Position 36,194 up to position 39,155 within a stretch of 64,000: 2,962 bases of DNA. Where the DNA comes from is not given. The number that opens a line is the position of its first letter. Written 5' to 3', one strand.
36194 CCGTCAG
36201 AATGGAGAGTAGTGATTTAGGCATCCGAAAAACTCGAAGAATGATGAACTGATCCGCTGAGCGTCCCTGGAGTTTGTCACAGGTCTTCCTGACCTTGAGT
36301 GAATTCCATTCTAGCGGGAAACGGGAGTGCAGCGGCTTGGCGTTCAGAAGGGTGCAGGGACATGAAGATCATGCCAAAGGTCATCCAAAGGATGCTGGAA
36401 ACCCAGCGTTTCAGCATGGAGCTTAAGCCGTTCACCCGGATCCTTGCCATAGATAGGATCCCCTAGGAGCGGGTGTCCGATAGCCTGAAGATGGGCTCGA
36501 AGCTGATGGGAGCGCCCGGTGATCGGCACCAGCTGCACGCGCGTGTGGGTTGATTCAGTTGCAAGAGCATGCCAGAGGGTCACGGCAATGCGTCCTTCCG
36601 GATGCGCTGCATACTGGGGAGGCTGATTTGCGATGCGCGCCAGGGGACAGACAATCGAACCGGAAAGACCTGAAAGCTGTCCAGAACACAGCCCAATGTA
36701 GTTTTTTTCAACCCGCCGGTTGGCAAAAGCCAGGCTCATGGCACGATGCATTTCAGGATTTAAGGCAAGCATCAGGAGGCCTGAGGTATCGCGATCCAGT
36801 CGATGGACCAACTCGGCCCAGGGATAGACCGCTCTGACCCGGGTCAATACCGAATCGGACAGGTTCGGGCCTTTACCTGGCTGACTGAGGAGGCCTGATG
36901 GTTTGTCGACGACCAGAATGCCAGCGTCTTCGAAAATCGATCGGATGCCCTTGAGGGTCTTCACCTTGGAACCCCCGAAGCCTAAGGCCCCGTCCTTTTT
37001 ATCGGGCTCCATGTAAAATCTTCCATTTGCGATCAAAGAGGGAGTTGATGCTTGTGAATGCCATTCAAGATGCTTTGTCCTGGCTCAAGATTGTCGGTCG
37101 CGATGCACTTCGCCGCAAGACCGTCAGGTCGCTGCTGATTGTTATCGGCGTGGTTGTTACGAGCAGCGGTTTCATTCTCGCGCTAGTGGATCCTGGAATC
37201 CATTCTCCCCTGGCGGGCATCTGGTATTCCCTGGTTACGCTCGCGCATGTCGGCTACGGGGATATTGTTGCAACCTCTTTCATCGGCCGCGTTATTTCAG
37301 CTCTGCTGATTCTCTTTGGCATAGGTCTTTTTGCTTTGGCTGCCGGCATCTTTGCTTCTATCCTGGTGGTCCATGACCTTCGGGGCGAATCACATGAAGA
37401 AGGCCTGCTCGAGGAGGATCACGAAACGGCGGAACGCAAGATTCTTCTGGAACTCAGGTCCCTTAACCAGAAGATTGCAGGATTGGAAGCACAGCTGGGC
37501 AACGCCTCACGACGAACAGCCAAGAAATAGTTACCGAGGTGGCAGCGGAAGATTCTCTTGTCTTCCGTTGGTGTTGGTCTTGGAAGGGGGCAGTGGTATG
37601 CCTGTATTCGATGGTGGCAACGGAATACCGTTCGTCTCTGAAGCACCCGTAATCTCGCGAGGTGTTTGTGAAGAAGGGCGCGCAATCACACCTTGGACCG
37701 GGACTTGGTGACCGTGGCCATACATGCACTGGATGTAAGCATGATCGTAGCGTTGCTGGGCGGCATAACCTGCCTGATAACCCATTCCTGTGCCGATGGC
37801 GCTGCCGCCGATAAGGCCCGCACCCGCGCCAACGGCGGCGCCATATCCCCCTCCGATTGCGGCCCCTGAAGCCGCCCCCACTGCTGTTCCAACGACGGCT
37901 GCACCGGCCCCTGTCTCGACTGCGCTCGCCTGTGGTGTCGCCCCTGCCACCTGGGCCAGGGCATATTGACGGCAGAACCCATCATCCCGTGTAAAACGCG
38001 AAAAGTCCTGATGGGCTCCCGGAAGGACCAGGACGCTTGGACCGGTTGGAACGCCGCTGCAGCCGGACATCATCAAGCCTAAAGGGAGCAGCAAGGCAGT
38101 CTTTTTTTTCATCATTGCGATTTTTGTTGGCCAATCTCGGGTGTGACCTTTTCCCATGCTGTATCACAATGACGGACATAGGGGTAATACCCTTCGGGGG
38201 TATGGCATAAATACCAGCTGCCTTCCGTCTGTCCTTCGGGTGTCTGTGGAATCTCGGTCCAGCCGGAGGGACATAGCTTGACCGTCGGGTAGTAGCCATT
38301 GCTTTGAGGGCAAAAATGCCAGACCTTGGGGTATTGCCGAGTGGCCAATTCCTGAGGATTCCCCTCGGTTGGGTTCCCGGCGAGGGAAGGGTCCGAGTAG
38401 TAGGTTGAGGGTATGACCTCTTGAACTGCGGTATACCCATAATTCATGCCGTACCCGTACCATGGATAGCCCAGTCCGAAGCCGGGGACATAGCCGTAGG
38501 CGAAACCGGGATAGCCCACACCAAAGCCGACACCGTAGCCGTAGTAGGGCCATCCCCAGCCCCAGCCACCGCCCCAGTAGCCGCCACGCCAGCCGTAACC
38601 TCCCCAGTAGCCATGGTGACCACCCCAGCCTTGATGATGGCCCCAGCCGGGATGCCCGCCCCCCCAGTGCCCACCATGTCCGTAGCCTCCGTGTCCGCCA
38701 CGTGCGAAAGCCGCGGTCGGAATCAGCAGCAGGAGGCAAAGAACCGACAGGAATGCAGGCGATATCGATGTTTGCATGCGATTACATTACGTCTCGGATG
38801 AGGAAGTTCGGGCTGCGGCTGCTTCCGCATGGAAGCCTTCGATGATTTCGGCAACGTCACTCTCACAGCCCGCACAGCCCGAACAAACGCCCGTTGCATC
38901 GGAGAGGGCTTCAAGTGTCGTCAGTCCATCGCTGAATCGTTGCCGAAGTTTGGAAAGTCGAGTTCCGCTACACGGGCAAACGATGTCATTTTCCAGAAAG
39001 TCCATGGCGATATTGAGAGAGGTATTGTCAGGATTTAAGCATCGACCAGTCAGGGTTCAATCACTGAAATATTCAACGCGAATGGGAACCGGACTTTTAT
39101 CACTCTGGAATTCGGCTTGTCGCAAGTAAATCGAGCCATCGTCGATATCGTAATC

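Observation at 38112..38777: Secreted protein with an extreme Gly/His/Trp/Tyr tract and duplicated Cys-bracketed GYYP motif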

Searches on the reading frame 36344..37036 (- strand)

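Call 13: search_protein_families(library=pfam, proteins=[window:36344-37036:-], max_evalue=0.00001)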
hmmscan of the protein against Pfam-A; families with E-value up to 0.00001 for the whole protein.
window:36344-37036:- (230 aa): 1 family
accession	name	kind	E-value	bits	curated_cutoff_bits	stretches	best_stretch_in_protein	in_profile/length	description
PF00849.27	PseudoU_synth_2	-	3.2e-27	96.1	26.8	1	40-185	2-152/152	RNA pseudouridylate synthase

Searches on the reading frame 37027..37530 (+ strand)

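Call 5: search_protein_families(library=pfam, proteins=[window:37027-37530:+], max_evalue=1)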
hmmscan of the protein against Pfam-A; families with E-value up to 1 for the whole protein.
window:37027-37530:+ (167 aa): 3 families
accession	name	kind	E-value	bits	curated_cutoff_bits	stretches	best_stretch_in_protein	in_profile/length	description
PF07885.22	Ion_trans_2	-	2.2e-12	47.1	22.5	1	39-113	2-77/79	Ion channel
PF00520.37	Ion_trans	-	0.02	14.5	25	1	59-112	172-232/241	Ion transport protein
PF00584.25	SecE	-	0.27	11.6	22.7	1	30-62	19-51/55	SecE/Sec61-gamma subunits of protein translocation complex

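Call 6: search_protein_families(library=ncbifam, proteins=[window:37027-37530:+], max_evalue=1)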
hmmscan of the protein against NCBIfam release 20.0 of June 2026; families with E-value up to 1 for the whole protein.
window:37027-37530:+ (167 aa): 5 families
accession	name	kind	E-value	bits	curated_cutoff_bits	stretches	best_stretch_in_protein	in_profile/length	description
NF007828.0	PRK10537.1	equivalog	5.5e-07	28.9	425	1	41-105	164-223/403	voltage-gated potassium channel protein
NF040645.1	K_channel_Meth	equivalog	0.00037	20.4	300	1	17-99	109-195/203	hyperpolarization-activated voltage-gated potassium channel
NF010560.0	PRK13955.1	equivalog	0.0046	16.9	180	1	38-148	17-123/132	large conductance mechanosensitive channel protein MscL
NF040961.1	MamO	equivalog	0.036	12.4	800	1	70-142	441-514/648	magnetosome protein MamO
TIGR00964.1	secE_bact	equivalog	0.2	11.6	27.55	1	29-58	20-48/57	preprotein translocase subunit SecE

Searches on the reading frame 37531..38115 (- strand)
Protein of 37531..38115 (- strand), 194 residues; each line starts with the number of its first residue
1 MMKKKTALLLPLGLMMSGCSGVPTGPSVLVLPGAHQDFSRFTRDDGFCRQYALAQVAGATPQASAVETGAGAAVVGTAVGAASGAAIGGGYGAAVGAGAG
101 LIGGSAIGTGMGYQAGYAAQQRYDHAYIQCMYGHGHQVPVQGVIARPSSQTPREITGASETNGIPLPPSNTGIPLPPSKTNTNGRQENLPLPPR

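Call 41: search_solved_structures(query=A4, max_evalue=1)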
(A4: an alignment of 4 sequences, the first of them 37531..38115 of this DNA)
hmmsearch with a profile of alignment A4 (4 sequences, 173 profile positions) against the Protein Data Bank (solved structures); distinct sequences matched with E-value up to 1: 3.
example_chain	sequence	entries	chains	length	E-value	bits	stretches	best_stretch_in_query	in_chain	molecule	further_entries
6x65_N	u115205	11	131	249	0.057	16.4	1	62-101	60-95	Outer membrane protein, OmpA family protein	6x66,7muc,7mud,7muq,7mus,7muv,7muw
1xu0_A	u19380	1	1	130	0.86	12.5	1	92-135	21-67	prion protein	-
28ye_P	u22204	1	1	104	0.87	12.5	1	79-124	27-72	Large ribosomal subunit protein bL21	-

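Call 50: find_homologous_proteins(query=A4, max_evalue=0.00001)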
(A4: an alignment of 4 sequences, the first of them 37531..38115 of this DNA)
Query A4 (4 sequences) (194 aa, profile of the alignment): 6344 proteins with E <= 0.00001 among 8000 candidates; the best 120 are listed.
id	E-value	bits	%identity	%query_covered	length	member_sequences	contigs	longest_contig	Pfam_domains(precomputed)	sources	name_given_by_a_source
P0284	5.5e-84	298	100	100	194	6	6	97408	-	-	-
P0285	1.5e-82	293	69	99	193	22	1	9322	-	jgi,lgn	jgi:hypothetical protein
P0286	9.8e-73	261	50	76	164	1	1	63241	PF13436.12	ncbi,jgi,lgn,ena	-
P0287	1.0e-69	252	68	99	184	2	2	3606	-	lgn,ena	-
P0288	6.7e-69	249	75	90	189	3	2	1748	-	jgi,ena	jgi:hypothetical protein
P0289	1.3e-68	248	69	95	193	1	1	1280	-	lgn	-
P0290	2.0e-68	247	46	62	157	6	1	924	PF13441.13,PF13436.12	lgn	-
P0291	8.1e-68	245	71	94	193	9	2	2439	-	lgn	-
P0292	2.5e-67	244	70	93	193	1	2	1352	-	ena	-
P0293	2.6e-67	244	65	97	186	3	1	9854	-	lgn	-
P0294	1.1e-65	238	70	93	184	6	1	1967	-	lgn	-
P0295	1.8e-65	238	50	71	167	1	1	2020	PF13436.12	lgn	-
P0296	2.3e-65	237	48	70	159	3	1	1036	-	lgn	-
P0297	2.3e-65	237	67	100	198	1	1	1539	-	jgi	jgi:hypothetical protein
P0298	2.4e-65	237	64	98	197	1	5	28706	-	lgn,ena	-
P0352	2.5e-58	215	55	66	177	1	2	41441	PF13436.12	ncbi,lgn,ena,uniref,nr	ncbi:YMGG-like glycine zipper-containing protein [Cupriavidus basilensis]|uniref:YMGG-like glycine z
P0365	3.7e-58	214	57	64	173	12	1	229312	PF13441.13,PF13436.12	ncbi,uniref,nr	ncbi:YMGG-like glycine zipper-containing protein [Paraburkholderia tagetis]|uniref:YMGG-like Gly-zip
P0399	1.6e-57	212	50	66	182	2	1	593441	PF13436.12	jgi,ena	-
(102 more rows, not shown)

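Call 51: find_encoding_contigs(protein=P0365, flank=4000, max_places=1)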
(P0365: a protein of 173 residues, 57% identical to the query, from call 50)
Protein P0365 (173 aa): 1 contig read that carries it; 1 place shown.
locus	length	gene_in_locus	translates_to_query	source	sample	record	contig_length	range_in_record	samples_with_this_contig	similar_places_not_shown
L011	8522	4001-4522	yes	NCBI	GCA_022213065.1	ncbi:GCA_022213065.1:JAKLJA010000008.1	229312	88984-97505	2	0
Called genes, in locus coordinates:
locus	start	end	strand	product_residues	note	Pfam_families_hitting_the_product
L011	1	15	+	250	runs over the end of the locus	PF00440:TetR_N, PF08359:TetR_C_4, PF16859:TetR_C_11 (weak)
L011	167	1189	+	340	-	PF11199:DUF2891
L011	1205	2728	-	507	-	PF11925:DUF3443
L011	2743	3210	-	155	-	PF11005:DUF2844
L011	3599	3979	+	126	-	-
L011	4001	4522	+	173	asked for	PF13441:Gly-zipper_YMGG (weak), PF13436:Gly-zipper_OmpA (faint)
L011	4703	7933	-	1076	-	PF00912:Transgly, PF00905:Transpeptidase (faint)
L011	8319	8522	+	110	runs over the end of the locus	-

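Call 52: find_encoding_contigs(protein=P0352, flank=4000, max_places=1)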
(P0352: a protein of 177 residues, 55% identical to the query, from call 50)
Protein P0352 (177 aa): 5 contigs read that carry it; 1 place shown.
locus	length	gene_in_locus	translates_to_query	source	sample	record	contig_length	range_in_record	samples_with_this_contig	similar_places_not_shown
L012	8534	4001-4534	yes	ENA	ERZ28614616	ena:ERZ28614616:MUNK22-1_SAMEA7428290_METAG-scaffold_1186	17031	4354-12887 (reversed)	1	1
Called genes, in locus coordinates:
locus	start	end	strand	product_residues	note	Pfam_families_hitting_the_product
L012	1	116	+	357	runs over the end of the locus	PF00561:Abhydrolase_1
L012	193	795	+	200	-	PF11161:DUF2944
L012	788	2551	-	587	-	PF01435:Peptidase_M48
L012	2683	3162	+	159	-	PF01967:MoaC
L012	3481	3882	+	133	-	-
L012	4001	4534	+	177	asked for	PF13436:Gly-zipper_OmpA (weak)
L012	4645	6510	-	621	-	PF15864:PglL_A, PF04932:Wzy_C, PF11846:Wzy_C_2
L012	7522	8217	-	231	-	PF03741:TerC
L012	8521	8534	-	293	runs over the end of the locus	PF02629:CoA_binding, PF00549:Ligase_CoA, PF13607:Succ_CoA_lig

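Call 53: find_encoding_contigs(protein=P0399, flank=4000, max_places=1)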
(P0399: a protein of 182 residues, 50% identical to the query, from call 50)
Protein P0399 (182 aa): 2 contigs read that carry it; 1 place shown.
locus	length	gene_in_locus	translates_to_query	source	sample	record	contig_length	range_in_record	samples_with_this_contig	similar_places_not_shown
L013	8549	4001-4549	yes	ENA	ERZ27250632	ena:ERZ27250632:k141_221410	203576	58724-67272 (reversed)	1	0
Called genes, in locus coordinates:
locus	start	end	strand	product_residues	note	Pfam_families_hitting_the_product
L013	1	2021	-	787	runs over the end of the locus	PF02687:FtsX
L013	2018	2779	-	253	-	PF00005:ABC_tran, PF13304:AAA_21 (faint)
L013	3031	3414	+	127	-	PF02566:OsmC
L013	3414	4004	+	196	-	-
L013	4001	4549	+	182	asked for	PF13436:Gly-zipper_OmpA (weak)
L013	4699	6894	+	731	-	PF00141:peroxidase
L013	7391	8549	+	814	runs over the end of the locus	PF20437:LonC_helical, PF13654:AAA_32, PF20436:LonB_AAA-LID, PF05362:Lon_C (weak)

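Call 73: predict_structure(alignment_id=A6)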
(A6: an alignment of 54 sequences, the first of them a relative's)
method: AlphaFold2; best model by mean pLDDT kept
length: 194 residues; sequences in the alignment: 54
mean_pLDDT: 66.3   pTM: 0.47
mean pLDDT of the five models: 66.3, 65.9, 65.9, 65.7, 59.1
residues with pLDDT >= 90: 13; 70-90: 56; 50-70: 113; < 50: 12
segments of 3 or more residues with pLDDT < 50: 161-163
pLDDT, mean of each block of 10 residues (from residue 1): 56 57 61 83 91 76 59 69 72 67 62 69 88 83 58 50 52 55 56 59
secondary structure, 60 per line:
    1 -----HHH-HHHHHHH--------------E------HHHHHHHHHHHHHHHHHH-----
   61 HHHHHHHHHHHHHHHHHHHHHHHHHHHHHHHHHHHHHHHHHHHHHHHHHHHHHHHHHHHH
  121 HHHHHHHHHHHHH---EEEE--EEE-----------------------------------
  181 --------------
elements in order: H10-16 H38-55 H61-133 E137-140 E143-145

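Call 75: fold_search(model_id=the predicted structure, library=pdb)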
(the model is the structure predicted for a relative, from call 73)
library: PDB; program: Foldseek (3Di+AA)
matches with E <= 10: 41; with E <= 0.001: 0
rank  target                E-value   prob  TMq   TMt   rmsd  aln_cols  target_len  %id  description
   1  7a0g_III              4.7e-01  0.21  0.19  0.14   8.8       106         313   19  Structure of the SmhB pore of the tripartite alpha-pore forming toxin, Smh, from Serratia marcescens. (released 2021-03-31)
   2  7a0g_FFF              6.0e-01  0.20  0.19  0.14   8.8       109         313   19  Structure of the SmhB pore of the tripartite alpha-pore forming toxin, Smh, from Serratia marcescens. (released 2021-03-31)
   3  8iuf_E9               7.1e-01  0.57  0.26  0.30   8.4       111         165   21  Cryo-EM structure of Euglena gracilis super-complex I+III2+IV, composite (released 2024-02-28)
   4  7a0g_BBB              7.1e-01  0.14  0.18  0.13   9.1       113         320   17  Structure of the SmhB pore of the tripartite alpha-pore forming toxin, Smh, from Serratia marcescens. (released 2021-03-31)
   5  7a0g_DDD              9.4e-01  0.15  0.19  0.13   8.8       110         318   19  Structure of the SmhB pore of the tripartite alpha-pore forming toxin, Smh, from Serratia marcescens. (released 2021-03-31)
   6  7a0g_EEE              9.4e-01  0.09  0.16  0.10  12.4       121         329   21  Structure of the SmhB pore of the tripartite alpha-pore forming toxin, Smh, from Serratia marcescens. (released 2021-03-31)
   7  6h2f_F                1.1e+00  0.44  0.27  0.18   7.0       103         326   19  Structure of the pre-pore AhlB of the tripartite alpha-pore forming toxin, AHL, from Aeromonas hydrophila. (released 2019-07-10)
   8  6grj_I                1.3e+00  0.18  0.21  0.14   8.4       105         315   23  Structure of the AhlB pore of the tripartite alpha-pore forming toxin, AHL, from Aeromonas hydrophila. (released 2019-07-03)
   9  6h2f_B                1.3e+00  0.18  0.22  0.15   8.4       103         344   21  Structure of the pre-pore AhlB of the tripartite alpha-pore forming toxin, AHL, from Aeromonas hydrophila. (released 2019-07-10)
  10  6grj_B                1.5e+00  0.21  0.24  0.17   8.0       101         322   24  Structure of the AhlB pore of the tripartite alpha-pore forming toxin, AHL, from Aeromonas hydrophila. (released 2019-07-03)
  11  6grj_F                1.8e+00  0.35  0.28  0.19   6.7       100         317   21  Structure of the AhlB pore of the tripartite alpha-pore forming toxin, AHL, from Aeromonas hydrophila. (released 2019-07-03)
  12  7a0g_HHH              1.9e+00  0.06  0.15  0.10  14.5       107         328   19  Structure of the SmhB pore of the tripartite alpha-pore forming toxin, Smh, from Serratia marcescens. (released 2021-03-31)
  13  6h2f_J                2.0e+00  0.13  0.23  0.15   8.1       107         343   20  Structure of the pre-pore AhlB of the tripartite alpha-pore forming toxin, AHL, from Aeromonas hydrophila. (released 2019-07-10)
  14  6h2f_D                2.0e+00  0.08  0.18  0.12   8.9       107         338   20  Structure of the pre-pore AhlB of the tripartite alpha-pore forming toxin, AHL, from Aeromonas hydrophila. (released 2019-07-10)
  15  6grj_D                2.1e+00  0.14  0.22  0.14   8.3       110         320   23  Structure of the AhlB pore of the tripartite alpha-pore forming toxin, AHL, from Aeromonas hydrophila. (released 2019-07-03)
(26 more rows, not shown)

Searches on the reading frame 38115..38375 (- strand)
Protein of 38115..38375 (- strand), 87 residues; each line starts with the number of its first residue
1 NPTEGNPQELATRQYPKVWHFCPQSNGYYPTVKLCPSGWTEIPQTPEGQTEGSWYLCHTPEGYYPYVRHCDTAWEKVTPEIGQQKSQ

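Call 12: find_related_loci(query=window:38115-38375:-, collection=genome_contigs, flank=6000)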
Query window:38115-38375:- (87 aa) in genome_contigs; peptide patterns used: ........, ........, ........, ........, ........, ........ (x = any residue, [..] = any of these).
78 stretches matched a pattern; 3 encode a relative of the query (tblastn E <= 1e-3); 3 distinct loci.
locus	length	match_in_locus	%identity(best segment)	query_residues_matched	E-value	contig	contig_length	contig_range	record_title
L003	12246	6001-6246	78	4-85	1e-44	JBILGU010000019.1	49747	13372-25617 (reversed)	MAG: Methylococcaceae bacterium isolate ME2016-09-28_3300042471_group7_bin98 Rohwer_bin2416_scaffold_209_c1, whole genom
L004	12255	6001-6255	71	2-86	2e-41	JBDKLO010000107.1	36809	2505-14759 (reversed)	MAG: Pseudomonadota bacterium isolate hugercreek_2019_sw_WHONDRS-S19S_0044_B_bin.28 scaffold_542964, whole genome shotgu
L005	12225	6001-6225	81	6-80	4e-42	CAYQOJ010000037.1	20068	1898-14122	MAG TPA_asm: uncultured Methylococcus sp. isolate SRP193358_co1_668 genome assembly, contig: NODE_6631_length_20068_cov_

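Call 19: search_protein_representatives(protein=window:38115-38375:-)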
Query: 87 residues. Proteins with E-value up to 0.001 (for the whole library): 217; up to 1e-10: 38; up to 1e-30: 1. The best 150 are listed.
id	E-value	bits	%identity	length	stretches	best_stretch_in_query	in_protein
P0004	6.7e-37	142.0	76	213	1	11-85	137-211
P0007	4.7e-29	116.8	66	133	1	7-80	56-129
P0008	3.0e-21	91.7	56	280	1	9-80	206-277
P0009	4.5e-19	84.8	51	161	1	13-79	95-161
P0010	7.0e-19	84.1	55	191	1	5-80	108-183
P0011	3.0e-18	82.1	54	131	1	15-79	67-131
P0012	4.2e-17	78.4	41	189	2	16-79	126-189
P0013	8.0e-17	77.5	46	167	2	7-84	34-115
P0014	1.1e-15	73.9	52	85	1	18-79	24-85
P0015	1.4e-15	73.5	51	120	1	15-79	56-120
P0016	2.5e-15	72.7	46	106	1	14-80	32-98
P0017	3.5e-15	72.3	56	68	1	25-81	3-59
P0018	8.2e-15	71.1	46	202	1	8-80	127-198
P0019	9.8e-15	70.8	45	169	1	6-79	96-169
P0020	1.1e-14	70.7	50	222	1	18-79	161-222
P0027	1.1e-12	64.2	48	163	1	15-81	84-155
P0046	7.5e-10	55.1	51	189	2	48-79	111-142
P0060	4.3e-08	49.5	44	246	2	19-77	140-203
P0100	3.9e-05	40.0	41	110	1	27-80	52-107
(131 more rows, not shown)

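Call 27: find_encoding_contigs(protein=P0060, flank=4000, max_places=1)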
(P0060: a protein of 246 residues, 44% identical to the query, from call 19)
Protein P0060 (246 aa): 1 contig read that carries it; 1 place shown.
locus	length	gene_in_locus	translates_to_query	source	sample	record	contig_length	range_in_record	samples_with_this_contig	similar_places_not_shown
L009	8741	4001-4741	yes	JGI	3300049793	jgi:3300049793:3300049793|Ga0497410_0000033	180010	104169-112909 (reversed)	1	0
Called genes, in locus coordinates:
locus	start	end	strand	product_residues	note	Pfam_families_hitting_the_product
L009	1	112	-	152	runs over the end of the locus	PF20730:YetF_N (weak), PF04239:DUF421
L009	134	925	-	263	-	PF00561:Abhydrolase_1, PF12146:Hydrolase_4, PF12697:Abhydrolase_6, PF03096:Ndr (weak)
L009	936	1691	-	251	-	PF01965:DJ-1_PfpI, PF17124:ThiJ_like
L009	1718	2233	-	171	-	PF09832:DUF2059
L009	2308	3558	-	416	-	PF00375:SDF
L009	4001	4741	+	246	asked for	-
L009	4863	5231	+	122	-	-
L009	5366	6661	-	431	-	PF07690:MFS_1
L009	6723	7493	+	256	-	PF02311:AraC_binding (faint), PF07883:Cupin_2 (faint), PF12833:HTH_18, PF00165:HTH_AraC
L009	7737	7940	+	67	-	PF00313:CSD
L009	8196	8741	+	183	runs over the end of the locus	PF07152:YaeQ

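Call 45: list_cluster_members(proteins=[P0160, P0200, P0046, P0165, P0197, P0167, P0027, P0196, P0201, P0006])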
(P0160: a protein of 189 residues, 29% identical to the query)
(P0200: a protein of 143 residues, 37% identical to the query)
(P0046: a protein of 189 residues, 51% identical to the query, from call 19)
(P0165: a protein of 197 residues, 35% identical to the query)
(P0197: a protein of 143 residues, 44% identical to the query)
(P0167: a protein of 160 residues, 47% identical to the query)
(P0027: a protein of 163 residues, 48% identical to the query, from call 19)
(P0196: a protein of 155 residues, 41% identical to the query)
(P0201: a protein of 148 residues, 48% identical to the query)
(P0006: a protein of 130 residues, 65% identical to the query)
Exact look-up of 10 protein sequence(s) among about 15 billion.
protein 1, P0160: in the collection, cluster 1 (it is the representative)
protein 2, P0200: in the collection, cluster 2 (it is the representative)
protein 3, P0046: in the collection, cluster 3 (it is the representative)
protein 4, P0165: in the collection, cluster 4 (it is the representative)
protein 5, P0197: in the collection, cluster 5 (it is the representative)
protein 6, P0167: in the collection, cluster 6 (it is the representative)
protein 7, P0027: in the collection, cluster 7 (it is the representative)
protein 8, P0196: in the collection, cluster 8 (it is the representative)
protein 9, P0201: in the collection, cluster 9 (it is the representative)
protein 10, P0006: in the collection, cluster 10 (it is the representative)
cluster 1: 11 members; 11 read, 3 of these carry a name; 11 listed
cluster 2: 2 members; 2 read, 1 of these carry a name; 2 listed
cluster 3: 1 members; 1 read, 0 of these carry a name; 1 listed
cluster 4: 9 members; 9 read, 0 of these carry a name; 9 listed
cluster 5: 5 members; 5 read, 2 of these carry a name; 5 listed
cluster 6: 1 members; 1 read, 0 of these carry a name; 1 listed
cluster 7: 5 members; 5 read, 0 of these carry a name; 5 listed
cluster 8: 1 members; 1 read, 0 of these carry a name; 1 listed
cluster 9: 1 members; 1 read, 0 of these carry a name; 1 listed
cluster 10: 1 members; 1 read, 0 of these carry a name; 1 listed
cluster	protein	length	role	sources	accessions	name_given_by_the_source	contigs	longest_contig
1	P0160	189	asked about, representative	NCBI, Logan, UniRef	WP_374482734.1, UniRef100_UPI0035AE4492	hypothetical protein [Zoogloea sp.] | hypothetical protein n=1 Tax=Zoogloea sp. TaxID=49181 RepID=UPI0035AE4492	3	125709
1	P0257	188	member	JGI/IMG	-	hypothetical protein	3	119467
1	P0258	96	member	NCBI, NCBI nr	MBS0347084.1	MAG: hypothetical protein JSR69_11555 [Proteobacteria bacterium] | hypothetical protein [Pseudomonadota bacterium]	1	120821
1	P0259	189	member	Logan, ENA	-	-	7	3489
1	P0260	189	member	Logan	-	-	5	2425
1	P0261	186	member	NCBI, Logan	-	-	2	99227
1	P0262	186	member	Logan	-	-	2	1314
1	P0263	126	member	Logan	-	-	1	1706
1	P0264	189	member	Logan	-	-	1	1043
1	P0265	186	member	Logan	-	-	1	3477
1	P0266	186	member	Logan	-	-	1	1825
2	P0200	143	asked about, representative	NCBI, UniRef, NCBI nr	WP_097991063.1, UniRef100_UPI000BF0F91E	hypothetical protein [Methyloterricola oryzae] | hypothetical protein n=1 Tax=Methyloterricola oryzae TaxID=1495050 RepID=UPI000BF0F91E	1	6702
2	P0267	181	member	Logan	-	-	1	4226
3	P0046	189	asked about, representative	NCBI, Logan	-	-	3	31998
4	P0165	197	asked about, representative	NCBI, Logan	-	-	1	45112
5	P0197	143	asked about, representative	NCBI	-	-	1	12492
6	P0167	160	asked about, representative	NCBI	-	-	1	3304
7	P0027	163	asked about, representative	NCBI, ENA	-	-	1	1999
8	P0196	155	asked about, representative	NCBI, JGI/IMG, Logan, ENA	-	-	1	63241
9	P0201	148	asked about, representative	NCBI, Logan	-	-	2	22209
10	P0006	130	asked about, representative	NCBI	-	-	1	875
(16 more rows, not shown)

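Call 85: find_encoding_contigs(protein=P0100, flank=3000, max_places=2)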
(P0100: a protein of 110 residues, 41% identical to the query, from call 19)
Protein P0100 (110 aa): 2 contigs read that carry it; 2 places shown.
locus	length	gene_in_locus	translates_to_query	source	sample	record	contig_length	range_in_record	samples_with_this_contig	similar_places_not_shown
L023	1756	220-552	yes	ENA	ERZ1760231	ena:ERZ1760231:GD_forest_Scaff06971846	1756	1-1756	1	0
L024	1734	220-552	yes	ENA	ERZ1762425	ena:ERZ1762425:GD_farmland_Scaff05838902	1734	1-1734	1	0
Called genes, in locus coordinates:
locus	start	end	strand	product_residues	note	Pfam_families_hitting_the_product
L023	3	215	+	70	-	?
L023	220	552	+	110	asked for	-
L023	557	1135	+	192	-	-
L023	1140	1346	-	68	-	-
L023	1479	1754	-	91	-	?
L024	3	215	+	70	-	?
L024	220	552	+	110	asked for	-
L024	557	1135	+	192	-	-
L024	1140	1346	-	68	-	-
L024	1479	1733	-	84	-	?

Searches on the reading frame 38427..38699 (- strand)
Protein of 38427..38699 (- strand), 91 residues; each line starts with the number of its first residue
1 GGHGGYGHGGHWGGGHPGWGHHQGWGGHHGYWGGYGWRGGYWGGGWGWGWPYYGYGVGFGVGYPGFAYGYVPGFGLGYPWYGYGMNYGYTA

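Call 80: search_solved_structures(query=window:38427-38699:-, max_evalue=10, show_alignments=4)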
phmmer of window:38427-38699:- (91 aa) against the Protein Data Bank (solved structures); distinct sequences matched with E-value up to 10: 0.

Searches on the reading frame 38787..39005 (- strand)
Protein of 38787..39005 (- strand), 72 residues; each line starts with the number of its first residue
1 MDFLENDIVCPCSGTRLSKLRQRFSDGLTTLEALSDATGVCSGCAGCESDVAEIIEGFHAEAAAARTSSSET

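Call 5: search_protein_families(library=pfam, proteins=[window:38787-39005:-], max_evalue=1)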
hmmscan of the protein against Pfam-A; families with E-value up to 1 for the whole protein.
window:38787-39005:- (72 aa): 1 family
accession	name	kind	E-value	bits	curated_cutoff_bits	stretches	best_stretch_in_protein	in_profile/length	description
PF04324.20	Fer2_BFD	-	5.7e-10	39.8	26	1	8-56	1-49/50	BFD-like [2Fe-2S] binding domain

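Call 6: search_protein_families(library=ncbifam, proteins=[window:38787-39005:-], max_evalue=1)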
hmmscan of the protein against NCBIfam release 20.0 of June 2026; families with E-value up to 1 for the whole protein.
window:38787-39005:- (72 aa): 3 families
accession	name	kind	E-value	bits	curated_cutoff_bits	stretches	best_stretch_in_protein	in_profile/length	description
TIGR02000.1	NifU_proper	equivalog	0.00029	20.3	273.3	1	5-67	132-195/290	Fe-S cluster assembly protein NifU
TIGR02374.1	nitri_red_nirB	equivalog_domain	0.00075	18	578.35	1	5-63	415-473/794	nitrite reductase large subunit NirB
NF011565.0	PRK14989.1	subfamily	0.0071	14.4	883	1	6-56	421-471/847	nitrite reductase large subunit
